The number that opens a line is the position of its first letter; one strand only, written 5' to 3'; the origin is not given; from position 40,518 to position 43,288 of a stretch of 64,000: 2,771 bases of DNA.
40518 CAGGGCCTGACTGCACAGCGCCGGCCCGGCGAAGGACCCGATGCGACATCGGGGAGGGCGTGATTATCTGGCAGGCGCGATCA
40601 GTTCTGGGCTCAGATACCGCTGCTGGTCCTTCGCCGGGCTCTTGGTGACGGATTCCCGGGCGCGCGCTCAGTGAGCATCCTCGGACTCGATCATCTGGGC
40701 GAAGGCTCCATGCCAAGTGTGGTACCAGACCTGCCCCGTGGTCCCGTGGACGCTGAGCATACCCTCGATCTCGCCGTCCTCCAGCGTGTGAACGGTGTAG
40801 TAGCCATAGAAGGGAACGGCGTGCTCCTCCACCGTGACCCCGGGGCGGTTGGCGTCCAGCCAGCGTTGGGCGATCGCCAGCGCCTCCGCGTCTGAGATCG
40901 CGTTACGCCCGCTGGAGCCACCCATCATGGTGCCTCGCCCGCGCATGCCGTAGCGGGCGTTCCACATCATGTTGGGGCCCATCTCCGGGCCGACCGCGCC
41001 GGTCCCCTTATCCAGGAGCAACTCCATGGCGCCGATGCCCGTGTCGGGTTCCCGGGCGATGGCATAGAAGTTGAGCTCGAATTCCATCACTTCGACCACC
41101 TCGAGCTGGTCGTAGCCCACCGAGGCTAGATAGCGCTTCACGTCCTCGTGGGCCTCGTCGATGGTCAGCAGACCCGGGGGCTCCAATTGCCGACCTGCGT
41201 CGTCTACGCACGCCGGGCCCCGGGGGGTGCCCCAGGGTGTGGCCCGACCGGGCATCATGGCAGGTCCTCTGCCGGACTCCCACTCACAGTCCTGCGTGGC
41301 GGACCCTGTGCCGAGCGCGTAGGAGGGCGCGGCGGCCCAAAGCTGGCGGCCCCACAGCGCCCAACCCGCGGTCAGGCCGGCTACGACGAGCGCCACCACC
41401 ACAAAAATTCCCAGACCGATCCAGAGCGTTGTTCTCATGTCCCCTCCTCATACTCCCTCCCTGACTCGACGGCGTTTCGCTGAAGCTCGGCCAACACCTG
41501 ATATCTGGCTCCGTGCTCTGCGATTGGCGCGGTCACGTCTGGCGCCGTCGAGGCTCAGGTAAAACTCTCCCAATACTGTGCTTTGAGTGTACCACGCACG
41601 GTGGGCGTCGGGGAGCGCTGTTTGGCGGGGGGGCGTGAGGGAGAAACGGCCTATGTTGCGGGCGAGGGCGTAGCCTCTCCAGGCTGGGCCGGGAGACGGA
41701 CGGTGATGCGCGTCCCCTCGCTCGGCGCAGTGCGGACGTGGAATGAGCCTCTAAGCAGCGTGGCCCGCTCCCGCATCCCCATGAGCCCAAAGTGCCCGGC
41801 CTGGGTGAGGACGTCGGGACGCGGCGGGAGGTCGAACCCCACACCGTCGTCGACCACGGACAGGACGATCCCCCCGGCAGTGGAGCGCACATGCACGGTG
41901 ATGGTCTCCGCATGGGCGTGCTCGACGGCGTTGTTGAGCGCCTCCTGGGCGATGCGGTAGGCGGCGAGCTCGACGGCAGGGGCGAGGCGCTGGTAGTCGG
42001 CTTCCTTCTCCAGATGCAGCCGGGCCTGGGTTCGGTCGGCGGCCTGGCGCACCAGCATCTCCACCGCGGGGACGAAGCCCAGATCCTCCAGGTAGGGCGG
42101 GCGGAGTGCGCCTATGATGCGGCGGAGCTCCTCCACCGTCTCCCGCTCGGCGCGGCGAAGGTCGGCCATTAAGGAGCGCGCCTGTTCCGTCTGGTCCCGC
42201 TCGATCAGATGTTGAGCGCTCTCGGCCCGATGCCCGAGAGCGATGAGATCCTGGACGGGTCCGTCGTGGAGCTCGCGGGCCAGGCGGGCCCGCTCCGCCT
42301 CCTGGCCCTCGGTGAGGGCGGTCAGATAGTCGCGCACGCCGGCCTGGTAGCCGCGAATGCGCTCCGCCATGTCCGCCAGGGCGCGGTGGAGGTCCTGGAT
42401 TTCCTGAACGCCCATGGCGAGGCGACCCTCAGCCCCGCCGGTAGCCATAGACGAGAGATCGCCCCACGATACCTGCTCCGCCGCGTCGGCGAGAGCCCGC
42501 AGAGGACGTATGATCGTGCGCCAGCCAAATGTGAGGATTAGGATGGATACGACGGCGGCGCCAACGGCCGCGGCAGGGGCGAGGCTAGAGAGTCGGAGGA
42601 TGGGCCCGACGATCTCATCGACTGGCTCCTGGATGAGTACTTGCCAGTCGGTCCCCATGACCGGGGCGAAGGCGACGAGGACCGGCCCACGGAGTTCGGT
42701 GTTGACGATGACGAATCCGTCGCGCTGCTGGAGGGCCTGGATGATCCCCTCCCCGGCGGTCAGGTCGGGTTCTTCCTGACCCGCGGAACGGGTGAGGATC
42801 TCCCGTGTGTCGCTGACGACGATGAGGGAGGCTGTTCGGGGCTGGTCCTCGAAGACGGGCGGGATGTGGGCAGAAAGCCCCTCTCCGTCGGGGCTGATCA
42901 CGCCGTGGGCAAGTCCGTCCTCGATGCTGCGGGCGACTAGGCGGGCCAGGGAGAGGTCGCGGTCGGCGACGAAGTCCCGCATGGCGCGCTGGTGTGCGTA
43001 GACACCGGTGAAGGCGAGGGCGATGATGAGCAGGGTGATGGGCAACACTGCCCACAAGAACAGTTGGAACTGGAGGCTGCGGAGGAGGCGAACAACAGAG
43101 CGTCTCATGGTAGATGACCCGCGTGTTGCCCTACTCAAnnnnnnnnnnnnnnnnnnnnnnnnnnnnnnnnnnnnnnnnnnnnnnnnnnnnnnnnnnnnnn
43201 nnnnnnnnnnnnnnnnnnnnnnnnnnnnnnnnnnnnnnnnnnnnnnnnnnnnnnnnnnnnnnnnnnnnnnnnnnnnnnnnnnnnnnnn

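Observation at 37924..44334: NOX-like ferric-reductase flavocytochrome divergently paired with a membrane-anchored pentaheme cytochrome c, plus PepSY-like protein and a two-component operon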

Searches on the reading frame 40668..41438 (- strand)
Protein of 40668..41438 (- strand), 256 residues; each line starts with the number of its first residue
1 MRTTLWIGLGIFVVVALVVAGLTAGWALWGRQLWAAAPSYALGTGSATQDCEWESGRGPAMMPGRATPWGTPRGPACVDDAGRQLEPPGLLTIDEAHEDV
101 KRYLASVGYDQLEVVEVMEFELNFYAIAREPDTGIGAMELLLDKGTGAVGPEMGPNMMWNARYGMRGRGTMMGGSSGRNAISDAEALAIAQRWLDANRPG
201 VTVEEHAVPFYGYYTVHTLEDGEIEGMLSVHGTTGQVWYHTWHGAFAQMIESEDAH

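Call 3: search_protein_families(library=pfam, proteins=[window:40668-41438:-], max_evalue=0.01)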
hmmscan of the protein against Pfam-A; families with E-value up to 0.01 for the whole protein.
window:40668-41438:- (256 aa): 0 families

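Call 4: search_protein_families(library=ncbifam, proteins=[window:40668-41438:-], max_evalue=0.01)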
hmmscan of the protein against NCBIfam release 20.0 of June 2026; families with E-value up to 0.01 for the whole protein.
window:40668-41438:- (256 aa): 0 families

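Call 32: search_protein_families(library=pfam, proteins=[window:40668-41438:-], max_evalue=1)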
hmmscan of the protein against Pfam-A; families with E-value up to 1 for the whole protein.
window:40668-41438:- (256 aa): 2 families
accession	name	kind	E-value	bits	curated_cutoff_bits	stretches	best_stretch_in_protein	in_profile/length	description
PF19747.4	DUF6234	-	0.026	15.4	27.5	1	9-58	58-108/129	Family of unknown function (DUF6234)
PF14620.12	YPEB_PepSY1-2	-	0.038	14.5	31.7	0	91-120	115-144/195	YpeB sporulation, PepSY1 and PepSY2 domains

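Call 56: find_homologous_proteins(query=window:40668-41438:-, max_evalue=0.001)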
Query window:40668-41438:- (256 aa): 6556 proteins with E <= 0.001 among 8000 candidates; the best 120 are listed.
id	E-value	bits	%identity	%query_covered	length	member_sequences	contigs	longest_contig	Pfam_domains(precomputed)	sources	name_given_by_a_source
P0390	4.7e-172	588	100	100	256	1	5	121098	-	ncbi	ncbi:MAG: hypothetical protein R6X31_04465 [Anaerolineae bacterium]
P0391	1.2e-117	410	72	100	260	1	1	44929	-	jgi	jgi:hypothetical protein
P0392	1.6e-116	406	72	100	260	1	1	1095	-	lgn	-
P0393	2.0e-116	406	74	99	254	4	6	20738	-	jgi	jgi:hypothetical protein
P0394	1.9e-115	403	72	99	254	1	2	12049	-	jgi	jgi:hypothetical protein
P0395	4.4e-111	388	69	99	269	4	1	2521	-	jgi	jgi:hypothetical protein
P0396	3.6e-108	379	67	99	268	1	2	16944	-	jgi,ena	-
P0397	1.1e-107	377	67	100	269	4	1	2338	-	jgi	jgi:hypothetical protein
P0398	4.3e-106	372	66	100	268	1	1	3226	-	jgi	jgi:hypothetical protein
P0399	5.2e-106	372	67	100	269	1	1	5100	-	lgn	-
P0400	6.5e-106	372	65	100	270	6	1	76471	-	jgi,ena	-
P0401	1.8e-104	367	67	100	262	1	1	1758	-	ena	-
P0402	1.6e-100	354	63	100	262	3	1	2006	-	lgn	-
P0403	1.4e-99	351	63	100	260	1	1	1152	-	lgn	-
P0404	1.7e-99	350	63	100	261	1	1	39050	-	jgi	-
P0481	1.2e-87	312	61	99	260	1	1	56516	-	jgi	-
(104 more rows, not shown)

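Call 59: find_encoding_contigs(protein=P0400, flank=5000, max_places=2)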
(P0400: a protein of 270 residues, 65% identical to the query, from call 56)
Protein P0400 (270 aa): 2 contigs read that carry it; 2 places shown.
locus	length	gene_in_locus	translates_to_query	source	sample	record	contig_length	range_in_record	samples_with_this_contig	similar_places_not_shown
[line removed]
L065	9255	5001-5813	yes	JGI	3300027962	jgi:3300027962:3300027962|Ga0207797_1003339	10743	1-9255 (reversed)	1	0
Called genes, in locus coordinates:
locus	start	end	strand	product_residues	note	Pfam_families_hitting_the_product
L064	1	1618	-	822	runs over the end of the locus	PF00072:Response_reg, PF08447:PAS_3, PF08448:PAS_4, PF00989:PAS, PF08448:PAS_4, PF13426:PAS_9, PF13185:GAF_2, PF00512:HisKA, +3 more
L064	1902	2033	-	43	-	-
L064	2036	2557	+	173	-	PF03773:ArsP_1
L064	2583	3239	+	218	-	PF00072:Response_reg, PF00196:GerE, PF13384:HTH_23 (weak)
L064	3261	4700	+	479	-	PF00672:HAMP (faint), PF07730:HisKA_3, PF13581:HATPase_c_2 (weak), PF02518:HATPase_c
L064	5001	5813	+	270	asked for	-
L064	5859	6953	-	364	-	PF14522:Cytochrome_C7 (faint), PF02085:Cytochrom_CIII (faint)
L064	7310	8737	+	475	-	PF01794:Ferric_reduct, PF08022:FAD_binding_8 (weak), PF00175:NAD_binding_1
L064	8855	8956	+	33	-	-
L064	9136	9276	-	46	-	-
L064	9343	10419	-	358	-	PF00091:Tubulin, PF12327:FtsZ_C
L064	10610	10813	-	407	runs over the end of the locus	PF11104:PilM_2 (faint), PF14450:FtsA (weak), PF02491:SHS2_FTSA, PF06723:MreB_Mbl, PF14450:FtsA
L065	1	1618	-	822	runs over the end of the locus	PF00072:Response_reg, PF08447:PAS_3, PF08448:PAS_4, PF00989:PAS, PF08448:PAS_4, PF13426:PAS_9, PF13185:GAF_2, PF00512:HisKA, +3 more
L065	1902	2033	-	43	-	-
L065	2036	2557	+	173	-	PF03773:ArsP_1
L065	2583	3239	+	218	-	PF00072:Response_reg, PF00196:GerE, PF13384:HTH_23 (weak)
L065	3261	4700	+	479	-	PF00672:HAMP (faint), PF07730:HisKA_3, PF13581:HATPase_c_2 (weak), PF02518:HATPase_c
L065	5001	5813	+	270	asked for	-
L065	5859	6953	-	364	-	PF14522:Cytochrome_C7 (faint), PF02085:Cytochrom_CIII (faint)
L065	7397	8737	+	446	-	PF01794:Ferric_reduct, PF08022:FAD_binding_8 (weak), PF00175:NAD_binding_1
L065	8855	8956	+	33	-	-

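Call 60: find_encoding_contigs(protein=P0481, flank=5000, max_places=1)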
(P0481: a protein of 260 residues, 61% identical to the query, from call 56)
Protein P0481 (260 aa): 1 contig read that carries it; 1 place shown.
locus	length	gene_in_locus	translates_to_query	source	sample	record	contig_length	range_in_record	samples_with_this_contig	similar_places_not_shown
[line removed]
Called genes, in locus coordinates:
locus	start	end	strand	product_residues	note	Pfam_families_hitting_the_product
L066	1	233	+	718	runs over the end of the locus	PF00122:E1-E2_ATPase, PF00702:Hydrolase, PF12710:HAD (weak), PF08282:Hydrolase_3 (faint)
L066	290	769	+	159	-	-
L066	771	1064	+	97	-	-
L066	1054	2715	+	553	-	PF00403:HMA, PF01134:GIDA (faint), PF07992:Pyr_redox_2, PF12831:FAD_oxidored (weak), PF13738:Pyr_redox_3, PF00070:Pyr_redox, PF02852:Pyr_redox_dim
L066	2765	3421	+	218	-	PF00072:Response_reg, PF00196:GerE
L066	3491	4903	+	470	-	PF00672:HAMP (weak), PF07730:HisKA_3, PF13581:HATPase_c_2 (weak), PF02518:HATPase_c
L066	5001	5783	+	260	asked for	-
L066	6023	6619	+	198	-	PF04893:Yip1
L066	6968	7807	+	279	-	PF00248:Aldo_ket_red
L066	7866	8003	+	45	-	-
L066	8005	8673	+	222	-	PF02517:Rce1-like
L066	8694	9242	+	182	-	-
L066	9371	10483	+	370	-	PF13243:SQHop_cyclase_C, PF13249:SQHop_cyclase_N (faint)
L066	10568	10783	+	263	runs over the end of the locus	PF01048:PNP_UDP_1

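Call 63: predict_structure(alignment_id=A4)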
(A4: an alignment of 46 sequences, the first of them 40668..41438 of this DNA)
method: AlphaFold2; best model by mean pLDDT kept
length: 256 residues; sequences in the alignment: 46
mean_pLDDT: 75.9   pTM: 0.55
mean pLDDT of the five models: 75.9, 74.3, 74.2, 73.0, 70.4
residues with pLDDT >= 90: 108; 70-90: 63; 50-70: 37; < 50: 48
segments of 3 or more residues with pLDDT < 50: 37-75, 169-174
pLDDT, mean of each block of 10 residues (from residue 1): 87 97 88 55 38 36 37 50 64 94 95 90 90 82 92 72 61 59 96 96 91 89 91 89 69 55
secondary structure, 60 per line:
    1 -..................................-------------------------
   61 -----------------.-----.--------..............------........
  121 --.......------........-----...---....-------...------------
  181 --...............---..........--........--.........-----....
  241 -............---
elements in order: H2-35 H93-106 E113-120 E123-129 E136-143 E149-151 H155-158 H183-197 E201-210 E213-220 E223-231 E237-240 H242-253

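Call 65: fold_search(model_id=the predicted structure, library=pdb)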
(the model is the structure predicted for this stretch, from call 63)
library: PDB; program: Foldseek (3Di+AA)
matches with E <= 10: 917; with E <= 0.001: 0
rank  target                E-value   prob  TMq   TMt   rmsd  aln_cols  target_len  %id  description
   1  5boi                  1.7e-03  1.00  0.21  0.24  11.1       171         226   12  Bacillus megaterium YpeB C-terminal domain (released 2015-08-12)
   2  6y2s_B                1.0e-02  0.66  0.18  0.14  18.8       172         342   12  Escherichia coli R318A RnlA endoribonuclease (single alanine mutant of RnlA) (released 2021-03-31)
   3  9a5z_A                1.1e-02  0.91  0.24  0.31   7.3       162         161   13  Integrative model of YPMB-MREC by crosslinking MS and deep learning (released 2024-09-18)
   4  2gu3                  2.3e-02  0.69  0.22  0.33   7.4       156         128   12  YpmB protein from Bacillus subtilis (released 2006-05-30)
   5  4fr9                  3.9e-02  0.72  0.24  0.38   9.1       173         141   10  Crystal structure of a BLIP-like protein (BF1215) from Bacteroides fragilis NCTC 9343 at 1.20 A resolution (released 2012-10-24)
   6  3hsa_C                6.6e-02  0.51  0.19  0.36  11.7       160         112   10  Crystal structure of pleckstrin homology domain (YP_926556.1) from SHEWANELLA AMAZONENSIS SB2B at 1.99 A resolution (released 2009-06-23)
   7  7ne5                  7.0e-02  0.60  0.15  0.06  11.5       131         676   11  catalytically non active S532A mutant of oligopeptidase B from S. proteomaculans with modified hinge region (released 2021-03-31)
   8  7ne7                  7.0e-02  0.60  0.16  0.07  11.8       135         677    7  oligopeptidase B from S. proteomaculans with modified hinge region in complex with N-[(1S)-5-amino-1-(chloroacetyl)penty (released 2021-02-17)
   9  9xdc_B                1.1e-01  0.08  0.13  0.10  20.4       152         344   14  TamAB hybrid barrel state (released 2026-01-28)
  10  3iuq                  1.4e-01  0.18  0.18  0.08  13.3       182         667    9  apPEP_D622N+PP closed state (released 2010-05-05)
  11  2lba_MODEL_1_A        1.4e-01  0.11  0.12  0.21  14.9       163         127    8  Solution structure of chicken ileal BABP in complex with glycochenodeoxycholic acid (released 2011-09-14)
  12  7ona                  1.8e-01  0.21  0.13  0.13  11.6       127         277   12  Crystal structure of the computationally designed SAKe6AC protein (released 2022-12-14)
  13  9v9n_A                1.9e-01  0.09  0.13  0.06  20.4       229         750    8  Cryo-EM structure of KICSTOR CCC complex (state 5) (released 2025-11-12)
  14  1omo_A                2.0e-01  0.08  0.07  0.06  14.3        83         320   23  alanine dehydrogenase dimer w/bound NAD (archaeal) (released 2004-07-06)
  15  4k61_B                2.3e-01  0.44  0.25  0.39   7.4       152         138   11  Crystal structure of a DUF2874 family protein (BACUNI_01296) from Bacteroides uniformis ATCC 8492 at 1.70 A resolution (released 2013-05-01)
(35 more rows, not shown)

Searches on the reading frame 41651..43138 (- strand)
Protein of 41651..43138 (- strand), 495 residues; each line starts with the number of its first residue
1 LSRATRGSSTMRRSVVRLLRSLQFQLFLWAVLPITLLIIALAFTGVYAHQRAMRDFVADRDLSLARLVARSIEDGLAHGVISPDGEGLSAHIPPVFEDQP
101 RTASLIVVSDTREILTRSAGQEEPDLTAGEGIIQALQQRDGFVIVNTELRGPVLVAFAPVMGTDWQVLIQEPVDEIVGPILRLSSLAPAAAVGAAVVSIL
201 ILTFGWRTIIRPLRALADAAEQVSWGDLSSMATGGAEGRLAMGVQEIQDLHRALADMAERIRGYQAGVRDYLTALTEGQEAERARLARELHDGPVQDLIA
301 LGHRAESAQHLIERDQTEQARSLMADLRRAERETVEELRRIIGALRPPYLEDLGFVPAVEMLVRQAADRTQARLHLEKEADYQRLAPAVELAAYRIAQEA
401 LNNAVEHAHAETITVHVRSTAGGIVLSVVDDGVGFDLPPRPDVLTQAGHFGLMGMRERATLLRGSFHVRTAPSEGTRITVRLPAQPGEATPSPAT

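Call 3: search_protein_families(library=pfam, proteins=[window:41651-43138:-], max_evalue=0.01)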
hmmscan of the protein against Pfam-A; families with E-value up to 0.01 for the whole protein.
window:41651-43138:- (495 aa): 5 families
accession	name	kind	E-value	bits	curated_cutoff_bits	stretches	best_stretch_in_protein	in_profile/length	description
PF02518.31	HATPase_c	-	2.3e-15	57.5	26.4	1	390-485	3-110/111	Histidine kinase-, DNA gyrase B-, and HSP90-like ATPase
PF07730.19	HisKA_3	-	1.9e-13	51.2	24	1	282-349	1-67/68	Histidine kinase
PF13581.12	HATPase_c_2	-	5e-08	33.4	27.4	1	392-449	31-99/127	Histidine kinase-like ATPase domain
PF00672.30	HAMP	-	0.00011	22.9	25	1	207-262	4-52/53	HAMP domain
PF05356.16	Phage_Coat_B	-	0.0021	18.5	23.5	1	186-213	29-56/56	Inovirus Coat protein B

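Call 4: search_protein_families(library=ncbifam, proteins=[window:41651-43138:-], max_evalue=0.01)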
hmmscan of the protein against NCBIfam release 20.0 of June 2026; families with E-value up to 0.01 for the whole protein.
window:41651-43138:- (495 aa): 17 families
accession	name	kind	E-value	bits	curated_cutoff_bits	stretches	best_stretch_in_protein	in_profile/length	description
NF052443.1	SensHisKinMctS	equivalog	8.3e-42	143.1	700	1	275-484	243-448/457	two-component system sensor histidine kinase MctS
NF008184.0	PRK10935.1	equivalog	1.3e-32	113.2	553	1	282-486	363-561/565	nitrate/nitrite two-component system sensor histidine kinase NarQ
NF008649.0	PRK11644.1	equivalog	2.4e-32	112.4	408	1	240-484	268-496/499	signal transduction histidine-protein kinase/phosphatase UhpB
NF052531.1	Strep_LiaS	equivalog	3.7e-26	92.2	450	1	265-483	115-326/328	envelope stress sensor histidine kinase LiaS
NF007896.0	PRK10600.1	equivalog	6.3e-25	87.9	578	1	282-484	390-585/598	nitrate/nitrite two-component system sensor histidine kinase NarX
NF047786.1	his_kin_MadS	equivalog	1.7e-21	76.8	500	1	249-483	196-434/434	MadS family sensor histidine kinase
NF047322.1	HK_morpho_MacS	equivalog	4.3e-11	42.6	300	1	276-483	176-367/367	MacS family sensor histidine kinase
NF038263.1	prot_phos_SiaA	equivalog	2.1e-07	29.9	700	1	138-286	261-404/658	biofilm regulation protein phosphatase SiaA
NF033092.0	HK_WalK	equivalog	3.3e-06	26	725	1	19-265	2-250/594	cell wall metabolism sensor histidine kinase WalK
NF012226.0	AdeS_HK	equivalog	4.7e-06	26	500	1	194-436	69-293/353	two-component sensor histidine kinase AdeS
NF007007.0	PRK09470.1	equivalog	3.5e-05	22.9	486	1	18-259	7-236/463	envelope stress sensor histidine kinase CpxA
NF040691.1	MtrAB_MtrB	equivalog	3.9e-05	22.9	450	0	394-437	389-432/507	MtrAB system histidine kinase MtrB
NF007004.0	PRK09467.1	equivalog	0.00011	21.1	415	0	195-263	163-227/440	two-component system sensor histidine kinase EnvZ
NF008312.0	PRK11100.1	equivalog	0.00018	20.5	356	0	194-276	191-264/477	two-component system sensor histidine kinase CreC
NF033792.0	ActS_PrrB_HisK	equivalog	0.00075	18.4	350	1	398-448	317-362/423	ActS/PrrB/RegB family redox-sensitive histidine kinase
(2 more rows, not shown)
